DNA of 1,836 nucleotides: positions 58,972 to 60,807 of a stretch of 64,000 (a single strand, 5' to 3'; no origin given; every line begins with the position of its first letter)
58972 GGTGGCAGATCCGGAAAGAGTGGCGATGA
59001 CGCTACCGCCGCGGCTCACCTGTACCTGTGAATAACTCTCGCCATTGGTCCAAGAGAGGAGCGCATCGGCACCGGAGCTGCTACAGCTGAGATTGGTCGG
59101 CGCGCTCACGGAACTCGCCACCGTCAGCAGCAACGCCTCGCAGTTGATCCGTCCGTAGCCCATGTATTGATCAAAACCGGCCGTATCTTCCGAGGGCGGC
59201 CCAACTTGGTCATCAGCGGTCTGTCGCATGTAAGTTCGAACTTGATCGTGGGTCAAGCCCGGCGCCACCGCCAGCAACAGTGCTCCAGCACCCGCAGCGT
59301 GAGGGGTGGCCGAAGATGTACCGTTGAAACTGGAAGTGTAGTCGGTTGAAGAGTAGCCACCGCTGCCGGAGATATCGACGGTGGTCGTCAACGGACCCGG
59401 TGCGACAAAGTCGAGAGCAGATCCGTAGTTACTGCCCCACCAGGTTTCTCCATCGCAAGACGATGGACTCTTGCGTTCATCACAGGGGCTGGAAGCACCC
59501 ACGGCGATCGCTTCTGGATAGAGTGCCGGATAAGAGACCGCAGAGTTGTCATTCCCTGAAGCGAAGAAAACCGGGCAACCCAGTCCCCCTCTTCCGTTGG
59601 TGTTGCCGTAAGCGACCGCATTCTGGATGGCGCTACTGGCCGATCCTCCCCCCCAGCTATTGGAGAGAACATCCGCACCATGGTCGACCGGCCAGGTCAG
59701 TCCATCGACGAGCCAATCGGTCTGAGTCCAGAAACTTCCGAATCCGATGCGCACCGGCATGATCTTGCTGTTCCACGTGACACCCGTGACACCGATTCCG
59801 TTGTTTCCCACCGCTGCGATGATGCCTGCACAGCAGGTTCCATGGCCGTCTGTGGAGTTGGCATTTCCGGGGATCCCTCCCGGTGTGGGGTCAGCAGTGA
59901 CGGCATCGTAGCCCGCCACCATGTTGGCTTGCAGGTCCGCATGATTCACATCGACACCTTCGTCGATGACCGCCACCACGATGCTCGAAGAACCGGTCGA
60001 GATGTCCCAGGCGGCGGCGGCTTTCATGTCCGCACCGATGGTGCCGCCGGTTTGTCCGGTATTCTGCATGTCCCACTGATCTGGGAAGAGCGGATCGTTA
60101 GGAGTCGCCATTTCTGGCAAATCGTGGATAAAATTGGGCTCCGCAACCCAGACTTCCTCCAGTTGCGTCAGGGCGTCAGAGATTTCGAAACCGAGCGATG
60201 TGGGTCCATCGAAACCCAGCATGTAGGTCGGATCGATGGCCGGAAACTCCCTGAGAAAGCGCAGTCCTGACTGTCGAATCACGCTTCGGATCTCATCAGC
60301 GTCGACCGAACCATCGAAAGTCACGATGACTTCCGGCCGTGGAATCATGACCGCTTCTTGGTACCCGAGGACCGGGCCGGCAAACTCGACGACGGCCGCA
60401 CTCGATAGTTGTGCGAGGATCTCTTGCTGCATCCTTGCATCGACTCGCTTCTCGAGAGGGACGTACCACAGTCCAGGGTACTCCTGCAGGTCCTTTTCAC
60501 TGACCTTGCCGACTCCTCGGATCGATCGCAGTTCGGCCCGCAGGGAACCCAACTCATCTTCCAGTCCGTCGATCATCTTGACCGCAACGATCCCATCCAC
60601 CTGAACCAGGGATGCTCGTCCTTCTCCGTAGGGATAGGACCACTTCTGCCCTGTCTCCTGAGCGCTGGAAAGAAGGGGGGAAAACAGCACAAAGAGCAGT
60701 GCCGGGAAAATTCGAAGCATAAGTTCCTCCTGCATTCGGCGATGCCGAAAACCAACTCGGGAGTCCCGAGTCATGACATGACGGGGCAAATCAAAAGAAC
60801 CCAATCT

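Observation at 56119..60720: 1500+-aa secreted subtilisin with five near-identical PKD domains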

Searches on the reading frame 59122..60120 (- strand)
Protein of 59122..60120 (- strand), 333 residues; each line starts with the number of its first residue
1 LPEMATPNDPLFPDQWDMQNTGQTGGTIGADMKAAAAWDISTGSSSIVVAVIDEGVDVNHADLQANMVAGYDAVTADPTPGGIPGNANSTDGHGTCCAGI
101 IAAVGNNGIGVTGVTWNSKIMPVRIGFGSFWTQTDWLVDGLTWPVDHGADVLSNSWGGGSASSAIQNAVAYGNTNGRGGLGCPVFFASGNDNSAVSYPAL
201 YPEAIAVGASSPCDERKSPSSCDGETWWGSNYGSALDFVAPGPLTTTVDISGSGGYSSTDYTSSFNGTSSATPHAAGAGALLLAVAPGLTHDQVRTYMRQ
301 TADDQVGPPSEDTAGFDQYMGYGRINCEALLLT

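Call 8: search_solved_structures(query=window:59122-60120:-, show_alignments=2, max_evalue=0.00001)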
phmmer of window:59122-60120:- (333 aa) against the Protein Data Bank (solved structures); distinct sequences matched with E-value up to 0.00001: 154 (the best 60 are shown).
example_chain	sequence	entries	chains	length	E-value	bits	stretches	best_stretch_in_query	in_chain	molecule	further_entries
8ehe_A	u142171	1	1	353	3.2e-50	174.6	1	6-329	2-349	Mirolase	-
9rk9_B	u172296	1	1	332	2.8e-38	135.3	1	31-327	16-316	Subtilisin-like serine protease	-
1tec_E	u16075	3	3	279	4.7e-31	111.5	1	31-307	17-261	THERMITASE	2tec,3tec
1thm_A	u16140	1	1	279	9.4e-31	110.6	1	31-307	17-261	THERMITASE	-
3vv3_A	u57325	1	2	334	1.9e-29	106.3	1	6-311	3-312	Deseasin MCP-01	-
1dbi_A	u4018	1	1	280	4.4e-28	101.8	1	35-326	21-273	AK.1 SERINE PROTEASE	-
5gl8_A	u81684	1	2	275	1.2e-27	100.4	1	33-302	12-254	Subtilisin NAT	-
1mee_A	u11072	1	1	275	2.8e-27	99.1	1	33-303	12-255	MESENTERICOPEPTIDASE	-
1sbt_A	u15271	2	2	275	2.9e-27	99.1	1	33-302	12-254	SUBTILISIN BPN' | SUBTILISIN NOVO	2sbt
3vyv_A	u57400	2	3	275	2.9e-27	99.1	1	33-302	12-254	Subtilisin NAT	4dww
6o44_A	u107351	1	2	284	5.5e-27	98.2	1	33-303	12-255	Nattokinase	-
7w2a_A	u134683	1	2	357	5.7e-27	98.1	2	87-301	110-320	Peptidase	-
1scj_A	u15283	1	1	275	9.9e-27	97.3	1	33-302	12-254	SUBTILISIN E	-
6pak_A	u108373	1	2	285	2.1e-26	96.2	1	33-303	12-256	Subtilisin E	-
2sni_E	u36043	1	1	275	2.7e-26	95.9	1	33-302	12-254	SUBTILISIN NOVO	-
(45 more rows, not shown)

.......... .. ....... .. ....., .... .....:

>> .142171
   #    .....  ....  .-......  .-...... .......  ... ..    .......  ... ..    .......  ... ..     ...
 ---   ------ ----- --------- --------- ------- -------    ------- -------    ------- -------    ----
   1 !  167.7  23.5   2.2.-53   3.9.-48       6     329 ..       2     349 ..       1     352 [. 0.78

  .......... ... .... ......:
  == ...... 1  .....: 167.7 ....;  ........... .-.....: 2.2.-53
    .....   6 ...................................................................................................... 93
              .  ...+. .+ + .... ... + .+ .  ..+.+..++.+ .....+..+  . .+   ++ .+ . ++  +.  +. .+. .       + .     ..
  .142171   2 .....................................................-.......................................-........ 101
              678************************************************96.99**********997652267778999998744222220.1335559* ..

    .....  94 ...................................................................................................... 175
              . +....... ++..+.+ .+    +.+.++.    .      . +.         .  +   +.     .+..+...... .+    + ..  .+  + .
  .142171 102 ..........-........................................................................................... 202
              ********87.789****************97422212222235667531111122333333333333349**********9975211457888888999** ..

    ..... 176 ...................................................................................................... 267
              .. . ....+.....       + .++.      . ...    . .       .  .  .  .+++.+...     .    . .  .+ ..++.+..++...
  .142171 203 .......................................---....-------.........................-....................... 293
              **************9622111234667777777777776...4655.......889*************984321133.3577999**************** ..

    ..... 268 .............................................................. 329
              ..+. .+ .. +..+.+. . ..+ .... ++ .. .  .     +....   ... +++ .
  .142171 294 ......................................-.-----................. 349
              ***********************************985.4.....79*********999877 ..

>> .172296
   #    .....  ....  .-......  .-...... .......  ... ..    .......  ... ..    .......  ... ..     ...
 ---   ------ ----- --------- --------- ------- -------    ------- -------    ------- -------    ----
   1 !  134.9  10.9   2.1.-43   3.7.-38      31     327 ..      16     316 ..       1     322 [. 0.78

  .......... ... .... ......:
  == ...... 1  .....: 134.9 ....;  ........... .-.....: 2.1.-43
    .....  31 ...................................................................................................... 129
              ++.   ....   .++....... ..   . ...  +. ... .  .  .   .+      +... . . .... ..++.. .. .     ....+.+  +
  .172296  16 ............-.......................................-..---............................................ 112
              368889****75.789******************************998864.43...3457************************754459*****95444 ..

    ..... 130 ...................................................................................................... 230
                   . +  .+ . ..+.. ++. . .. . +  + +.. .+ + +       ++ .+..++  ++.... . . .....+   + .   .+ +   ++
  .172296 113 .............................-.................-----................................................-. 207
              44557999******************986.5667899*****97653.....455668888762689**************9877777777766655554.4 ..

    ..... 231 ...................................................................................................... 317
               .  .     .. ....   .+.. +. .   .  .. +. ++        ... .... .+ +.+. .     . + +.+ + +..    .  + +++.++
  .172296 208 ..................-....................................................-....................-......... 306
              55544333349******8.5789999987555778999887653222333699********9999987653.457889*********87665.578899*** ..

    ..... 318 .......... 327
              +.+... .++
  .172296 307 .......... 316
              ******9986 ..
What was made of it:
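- On Peptidase family S8 (subtilases), subtilisin-type: Mirolase, thermitase and subtilisins score E 1e-50 to 1e-27, against about 4e-19 for furin (call 8).
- Closest known: Mirolase. Same: The Asp, His, Ser and oxyanion-Asn motifs are the same, and the '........' N-terminal segment of the mature enzyme is shared (call 8).
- Closest known: Deseasin MCP-01. Same: An S8 catalytic domain (E 1.9e-29; call 8) followed by PKD, from a marine bacterium.
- The best solved relatives are secreted degradative subtilases: mirolase, thermitase and deseasin MCP-01 (call 8). The closest solved relatives are broad-specificity secreted proteases (call 8).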

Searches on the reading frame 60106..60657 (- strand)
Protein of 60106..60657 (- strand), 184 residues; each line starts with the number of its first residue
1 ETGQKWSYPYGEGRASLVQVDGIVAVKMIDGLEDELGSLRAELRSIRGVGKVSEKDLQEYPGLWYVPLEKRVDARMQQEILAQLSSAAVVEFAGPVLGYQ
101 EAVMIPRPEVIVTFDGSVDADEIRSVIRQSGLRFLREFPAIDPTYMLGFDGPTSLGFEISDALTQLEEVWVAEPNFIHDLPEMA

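Call 17: search_protein_families(library=pfam, proteins=[window:60106-60657:-], max_evalue=10)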
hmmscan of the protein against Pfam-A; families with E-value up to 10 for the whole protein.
window:60106-60657:- (184 aa): 0 families

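Call 45: search_solved_structures(query=window:60106-60657:-, max_evalue=10)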
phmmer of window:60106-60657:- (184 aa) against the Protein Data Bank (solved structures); distinct sequences matched with E-value up to 10: 0.

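Call 60: search_solved_structures(query=A4, max_evalue=1)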
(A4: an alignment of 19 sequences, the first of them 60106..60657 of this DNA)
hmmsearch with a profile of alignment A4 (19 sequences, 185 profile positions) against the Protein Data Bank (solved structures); distinct sequences matched with E-value up to 1: 0.
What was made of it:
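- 60106..60660 (-): N-terminal pro-region, aa 21-205; presumed propeptide, fold not identified. No PDB hit by sequence or by profile (calls 45, 60).
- The pro-region matches no known propeptide family (calls 17, 45, 60).
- Tried and rejected: Sequence and profile searches of the PDB for the pro-region found nothing (calls 45, 60).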
